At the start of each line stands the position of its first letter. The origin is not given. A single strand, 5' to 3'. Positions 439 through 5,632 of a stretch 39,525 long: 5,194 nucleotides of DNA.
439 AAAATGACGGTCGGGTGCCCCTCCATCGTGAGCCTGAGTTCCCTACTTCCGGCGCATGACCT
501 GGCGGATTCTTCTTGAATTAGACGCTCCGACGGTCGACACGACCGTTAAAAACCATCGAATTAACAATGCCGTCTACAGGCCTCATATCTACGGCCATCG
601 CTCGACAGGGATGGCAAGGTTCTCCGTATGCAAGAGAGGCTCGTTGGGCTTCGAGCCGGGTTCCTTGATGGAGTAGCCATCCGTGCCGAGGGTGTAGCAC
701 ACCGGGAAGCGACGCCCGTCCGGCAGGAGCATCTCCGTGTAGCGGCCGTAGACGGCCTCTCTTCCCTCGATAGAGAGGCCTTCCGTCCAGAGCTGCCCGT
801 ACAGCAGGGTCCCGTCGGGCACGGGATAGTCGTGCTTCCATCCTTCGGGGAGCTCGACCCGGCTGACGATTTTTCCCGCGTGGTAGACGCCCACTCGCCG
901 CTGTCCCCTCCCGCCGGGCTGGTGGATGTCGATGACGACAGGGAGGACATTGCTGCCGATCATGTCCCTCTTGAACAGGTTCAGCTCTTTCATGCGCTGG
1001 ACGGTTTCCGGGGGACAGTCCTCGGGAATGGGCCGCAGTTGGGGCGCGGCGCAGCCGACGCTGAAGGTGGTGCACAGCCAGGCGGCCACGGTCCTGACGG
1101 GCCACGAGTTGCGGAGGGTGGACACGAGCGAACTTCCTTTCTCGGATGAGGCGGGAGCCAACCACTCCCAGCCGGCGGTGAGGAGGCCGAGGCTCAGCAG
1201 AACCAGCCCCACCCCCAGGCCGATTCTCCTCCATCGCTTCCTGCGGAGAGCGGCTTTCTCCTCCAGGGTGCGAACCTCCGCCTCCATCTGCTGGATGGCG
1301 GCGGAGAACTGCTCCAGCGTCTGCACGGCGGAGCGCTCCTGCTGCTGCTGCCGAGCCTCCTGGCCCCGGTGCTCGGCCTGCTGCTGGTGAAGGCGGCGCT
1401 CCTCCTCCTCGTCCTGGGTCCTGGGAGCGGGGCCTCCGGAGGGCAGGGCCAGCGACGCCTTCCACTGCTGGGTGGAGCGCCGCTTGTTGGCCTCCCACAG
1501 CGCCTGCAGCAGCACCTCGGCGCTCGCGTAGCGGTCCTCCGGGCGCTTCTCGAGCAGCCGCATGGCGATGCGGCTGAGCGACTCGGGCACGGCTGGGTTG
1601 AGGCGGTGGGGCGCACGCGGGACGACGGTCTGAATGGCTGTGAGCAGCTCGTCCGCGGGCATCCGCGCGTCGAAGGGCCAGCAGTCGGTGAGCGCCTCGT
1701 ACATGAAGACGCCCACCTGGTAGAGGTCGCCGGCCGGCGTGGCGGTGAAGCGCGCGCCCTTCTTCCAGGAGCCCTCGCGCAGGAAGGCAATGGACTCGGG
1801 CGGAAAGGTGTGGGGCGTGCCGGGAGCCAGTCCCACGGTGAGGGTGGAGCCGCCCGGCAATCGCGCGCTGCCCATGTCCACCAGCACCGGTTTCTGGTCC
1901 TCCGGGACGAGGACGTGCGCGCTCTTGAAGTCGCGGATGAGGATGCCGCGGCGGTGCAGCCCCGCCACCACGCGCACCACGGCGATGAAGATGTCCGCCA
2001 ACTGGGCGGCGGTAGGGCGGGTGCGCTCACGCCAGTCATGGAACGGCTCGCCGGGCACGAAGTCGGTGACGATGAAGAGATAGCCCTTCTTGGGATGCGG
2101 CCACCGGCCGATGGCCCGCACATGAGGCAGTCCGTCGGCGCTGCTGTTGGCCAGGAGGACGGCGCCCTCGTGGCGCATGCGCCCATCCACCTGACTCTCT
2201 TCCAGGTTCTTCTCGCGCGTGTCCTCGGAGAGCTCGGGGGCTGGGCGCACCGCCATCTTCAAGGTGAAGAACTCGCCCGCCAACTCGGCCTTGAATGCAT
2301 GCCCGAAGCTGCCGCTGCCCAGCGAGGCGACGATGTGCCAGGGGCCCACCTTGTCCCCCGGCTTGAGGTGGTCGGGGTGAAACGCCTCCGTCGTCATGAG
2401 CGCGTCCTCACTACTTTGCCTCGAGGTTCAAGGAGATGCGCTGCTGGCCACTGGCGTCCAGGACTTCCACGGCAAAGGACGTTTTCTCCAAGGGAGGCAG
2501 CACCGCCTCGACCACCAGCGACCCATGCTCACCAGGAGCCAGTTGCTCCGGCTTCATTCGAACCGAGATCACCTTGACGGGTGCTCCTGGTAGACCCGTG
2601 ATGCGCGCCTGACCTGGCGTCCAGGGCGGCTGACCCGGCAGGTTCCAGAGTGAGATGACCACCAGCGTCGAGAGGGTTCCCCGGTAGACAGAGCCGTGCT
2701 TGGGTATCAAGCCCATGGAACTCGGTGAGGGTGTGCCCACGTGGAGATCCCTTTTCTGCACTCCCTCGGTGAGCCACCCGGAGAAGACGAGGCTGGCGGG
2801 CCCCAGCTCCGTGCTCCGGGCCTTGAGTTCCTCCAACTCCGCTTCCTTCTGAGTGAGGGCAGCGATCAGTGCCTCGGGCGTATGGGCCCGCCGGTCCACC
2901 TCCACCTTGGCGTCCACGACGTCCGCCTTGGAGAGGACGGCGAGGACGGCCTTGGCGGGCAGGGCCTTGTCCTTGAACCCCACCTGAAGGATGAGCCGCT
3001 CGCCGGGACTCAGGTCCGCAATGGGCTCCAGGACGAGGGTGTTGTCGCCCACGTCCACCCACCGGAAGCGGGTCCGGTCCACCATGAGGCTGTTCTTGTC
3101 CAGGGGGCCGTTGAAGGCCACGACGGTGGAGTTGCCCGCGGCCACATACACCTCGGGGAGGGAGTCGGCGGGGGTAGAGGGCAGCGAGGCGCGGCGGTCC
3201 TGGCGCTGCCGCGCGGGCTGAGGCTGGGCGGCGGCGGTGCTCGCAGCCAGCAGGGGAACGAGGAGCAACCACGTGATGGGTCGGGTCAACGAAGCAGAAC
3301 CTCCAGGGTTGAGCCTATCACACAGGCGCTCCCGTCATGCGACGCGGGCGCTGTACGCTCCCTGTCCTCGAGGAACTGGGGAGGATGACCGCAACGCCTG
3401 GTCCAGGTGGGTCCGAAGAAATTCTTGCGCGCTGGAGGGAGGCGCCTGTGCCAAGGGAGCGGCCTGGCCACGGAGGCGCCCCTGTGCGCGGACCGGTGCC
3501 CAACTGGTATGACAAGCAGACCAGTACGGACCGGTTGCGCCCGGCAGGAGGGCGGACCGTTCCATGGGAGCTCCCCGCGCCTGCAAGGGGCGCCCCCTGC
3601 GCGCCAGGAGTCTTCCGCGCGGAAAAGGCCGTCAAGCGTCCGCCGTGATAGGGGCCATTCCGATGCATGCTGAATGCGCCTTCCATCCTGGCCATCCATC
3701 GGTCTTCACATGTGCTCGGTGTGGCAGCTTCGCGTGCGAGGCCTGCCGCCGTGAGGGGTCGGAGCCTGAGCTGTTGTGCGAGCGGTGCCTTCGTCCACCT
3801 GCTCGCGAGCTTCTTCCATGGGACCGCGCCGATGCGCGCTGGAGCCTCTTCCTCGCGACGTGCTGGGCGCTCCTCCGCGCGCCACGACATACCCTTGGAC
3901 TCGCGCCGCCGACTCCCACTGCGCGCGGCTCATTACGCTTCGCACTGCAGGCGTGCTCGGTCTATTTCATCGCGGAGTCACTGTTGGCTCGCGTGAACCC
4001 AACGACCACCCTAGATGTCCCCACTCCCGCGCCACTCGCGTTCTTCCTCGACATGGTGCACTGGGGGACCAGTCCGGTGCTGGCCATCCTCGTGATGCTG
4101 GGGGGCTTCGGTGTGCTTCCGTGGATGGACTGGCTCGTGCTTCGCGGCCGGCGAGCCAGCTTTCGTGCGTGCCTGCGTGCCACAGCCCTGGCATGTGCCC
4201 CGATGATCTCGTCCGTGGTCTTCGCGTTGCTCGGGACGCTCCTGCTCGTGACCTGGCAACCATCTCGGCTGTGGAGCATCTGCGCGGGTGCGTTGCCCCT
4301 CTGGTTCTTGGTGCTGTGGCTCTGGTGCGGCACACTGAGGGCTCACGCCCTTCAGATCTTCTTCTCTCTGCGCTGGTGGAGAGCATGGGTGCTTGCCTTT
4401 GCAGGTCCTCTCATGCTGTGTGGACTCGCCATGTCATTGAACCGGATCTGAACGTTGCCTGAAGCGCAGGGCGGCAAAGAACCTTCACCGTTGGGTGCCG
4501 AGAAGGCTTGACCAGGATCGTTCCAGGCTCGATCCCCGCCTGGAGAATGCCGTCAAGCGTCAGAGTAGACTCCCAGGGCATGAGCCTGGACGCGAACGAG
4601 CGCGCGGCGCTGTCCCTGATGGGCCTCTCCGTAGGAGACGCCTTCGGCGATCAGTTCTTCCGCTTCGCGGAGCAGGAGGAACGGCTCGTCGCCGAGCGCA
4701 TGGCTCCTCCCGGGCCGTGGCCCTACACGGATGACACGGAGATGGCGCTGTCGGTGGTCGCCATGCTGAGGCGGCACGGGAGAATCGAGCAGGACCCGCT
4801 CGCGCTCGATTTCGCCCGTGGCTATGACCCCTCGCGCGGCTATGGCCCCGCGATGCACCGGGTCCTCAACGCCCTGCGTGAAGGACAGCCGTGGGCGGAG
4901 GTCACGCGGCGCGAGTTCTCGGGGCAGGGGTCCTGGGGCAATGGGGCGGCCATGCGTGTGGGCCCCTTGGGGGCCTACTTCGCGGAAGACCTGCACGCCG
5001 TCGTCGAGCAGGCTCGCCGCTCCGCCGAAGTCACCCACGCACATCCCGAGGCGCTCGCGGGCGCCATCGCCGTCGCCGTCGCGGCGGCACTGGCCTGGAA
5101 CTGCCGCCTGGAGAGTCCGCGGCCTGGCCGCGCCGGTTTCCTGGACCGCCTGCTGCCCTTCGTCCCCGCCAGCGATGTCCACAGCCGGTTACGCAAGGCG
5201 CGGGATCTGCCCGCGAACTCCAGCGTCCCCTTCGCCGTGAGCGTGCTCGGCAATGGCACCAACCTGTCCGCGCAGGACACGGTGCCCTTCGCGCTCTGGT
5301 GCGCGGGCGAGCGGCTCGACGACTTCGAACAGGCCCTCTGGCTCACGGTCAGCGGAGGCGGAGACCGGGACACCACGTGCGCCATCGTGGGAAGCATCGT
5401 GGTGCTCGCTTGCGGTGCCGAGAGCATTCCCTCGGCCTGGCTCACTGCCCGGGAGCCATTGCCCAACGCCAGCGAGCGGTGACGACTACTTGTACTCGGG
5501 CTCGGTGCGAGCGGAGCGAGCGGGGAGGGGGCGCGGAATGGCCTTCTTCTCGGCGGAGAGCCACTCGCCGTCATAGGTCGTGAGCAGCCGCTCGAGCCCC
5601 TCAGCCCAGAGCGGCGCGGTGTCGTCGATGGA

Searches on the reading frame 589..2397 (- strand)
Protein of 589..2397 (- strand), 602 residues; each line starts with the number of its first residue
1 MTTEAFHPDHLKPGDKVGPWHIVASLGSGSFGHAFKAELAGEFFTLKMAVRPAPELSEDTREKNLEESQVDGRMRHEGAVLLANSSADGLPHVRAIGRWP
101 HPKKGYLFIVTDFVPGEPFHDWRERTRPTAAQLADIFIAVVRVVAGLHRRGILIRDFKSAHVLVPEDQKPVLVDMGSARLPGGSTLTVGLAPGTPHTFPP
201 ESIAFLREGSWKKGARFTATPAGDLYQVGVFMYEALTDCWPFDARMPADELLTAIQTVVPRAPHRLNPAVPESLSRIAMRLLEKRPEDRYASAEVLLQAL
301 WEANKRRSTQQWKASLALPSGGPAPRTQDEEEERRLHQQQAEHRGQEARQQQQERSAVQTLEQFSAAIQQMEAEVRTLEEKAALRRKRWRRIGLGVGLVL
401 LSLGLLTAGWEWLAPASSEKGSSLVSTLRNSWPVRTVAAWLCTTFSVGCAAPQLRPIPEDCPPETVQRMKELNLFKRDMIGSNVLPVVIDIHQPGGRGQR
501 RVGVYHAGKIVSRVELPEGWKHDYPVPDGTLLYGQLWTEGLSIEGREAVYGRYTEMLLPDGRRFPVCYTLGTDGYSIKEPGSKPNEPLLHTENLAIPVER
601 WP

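Call 18: search_protein_families(library=pfam, proteins=[window:589-2397:-], max_evalue=0.001)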
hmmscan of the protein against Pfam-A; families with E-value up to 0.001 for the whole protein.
window:589-2397:- (602 aa): 2 families
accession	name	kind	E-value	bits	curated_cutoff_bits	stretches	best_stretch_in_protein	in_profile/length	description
PF00069.31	Pkinase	-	7.1e-20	71.9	31.7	1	21-296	2-258/263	Protein kinase domain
PF07714.23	PK_Tyr_Ser-Thr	-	3.7e-06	26.9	23.1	1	22-292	3-251/258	Protein tyrosine and serine/threonine kinase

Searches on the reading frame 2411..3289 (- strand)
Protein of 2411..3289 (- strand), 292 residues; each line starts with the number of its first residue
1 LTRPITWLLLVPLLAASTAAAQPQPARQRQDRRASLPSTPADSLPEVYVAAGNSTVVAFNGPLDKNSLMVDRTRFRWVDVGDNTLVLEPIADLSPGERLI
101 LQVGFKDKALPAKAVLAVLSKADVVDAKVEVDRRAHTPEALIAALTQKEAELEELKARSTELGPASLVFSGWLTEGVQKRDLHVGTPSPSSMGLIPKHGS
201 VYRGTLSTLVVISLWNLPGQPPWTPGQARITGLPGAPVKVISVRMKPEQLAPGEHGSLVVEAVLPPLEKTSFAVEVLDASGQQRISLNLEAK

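Call 18: search_protein_families(library=pfam, proteins=[window:2411-3289:-], max_evalue=0.001)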
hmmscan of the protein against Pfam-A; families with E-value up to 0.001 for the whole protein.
window:2411-3289:- (292 aa): 1 family
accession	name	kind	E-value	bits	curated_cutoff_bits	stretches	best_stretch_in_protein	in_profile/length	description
PF09544.15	DUF2381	-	5.6e-54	183.8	29.2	1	13-287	1-285/288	Protein of unknown function (DUF2381)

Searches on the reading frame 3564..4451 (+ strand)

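Call 18: search_protein_families(library=pfam, proteins=[window:3564-4451:+], max_evalue=0.001)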
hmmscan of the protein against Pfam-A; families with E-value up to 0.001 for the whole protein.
window:3564-4451:+ (295 aa): 1 family
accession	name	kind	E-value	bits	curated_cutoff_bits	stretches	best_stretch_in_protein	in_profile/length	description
PF22586.1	ANCHR-like_BBOX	-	0.00045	20.7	27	0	38-66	2-29/39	ANCHR-like B-box zinc-binding domain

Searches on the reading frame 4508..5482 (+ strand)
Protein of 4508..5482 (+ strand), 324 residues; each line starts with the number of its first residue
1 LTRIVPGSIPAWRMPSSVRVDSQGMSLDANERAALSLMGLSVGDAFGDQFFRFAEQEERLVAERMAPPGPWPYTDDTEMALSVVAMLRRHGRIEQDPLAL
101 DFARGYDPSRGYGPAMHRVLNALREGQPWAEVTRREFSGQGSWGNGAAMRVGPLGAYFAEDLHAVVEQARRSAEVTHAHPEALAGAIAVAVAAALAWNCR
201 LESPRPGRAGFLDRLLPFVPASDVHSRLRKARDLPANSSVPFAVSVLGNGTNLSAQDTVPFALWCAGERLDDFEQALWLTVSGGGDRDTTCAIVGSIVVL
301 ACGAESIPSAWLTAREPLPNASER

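Call 18: search_protein_families(library=pfam, proteins=[window:4508-5482:+], max_evalue=0.001)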
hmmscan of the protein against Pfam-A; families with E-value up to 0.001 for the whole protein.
window:4508-5482:+ (324 aa): 1 family
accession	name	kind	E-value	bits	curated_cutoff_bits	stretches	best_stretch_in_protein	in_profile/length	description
PF03747.19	ADP_ribosyl_GH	-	3.1e-58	198.2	26.2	1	36-309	2-286/287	ADP-ribosylglycohydrolase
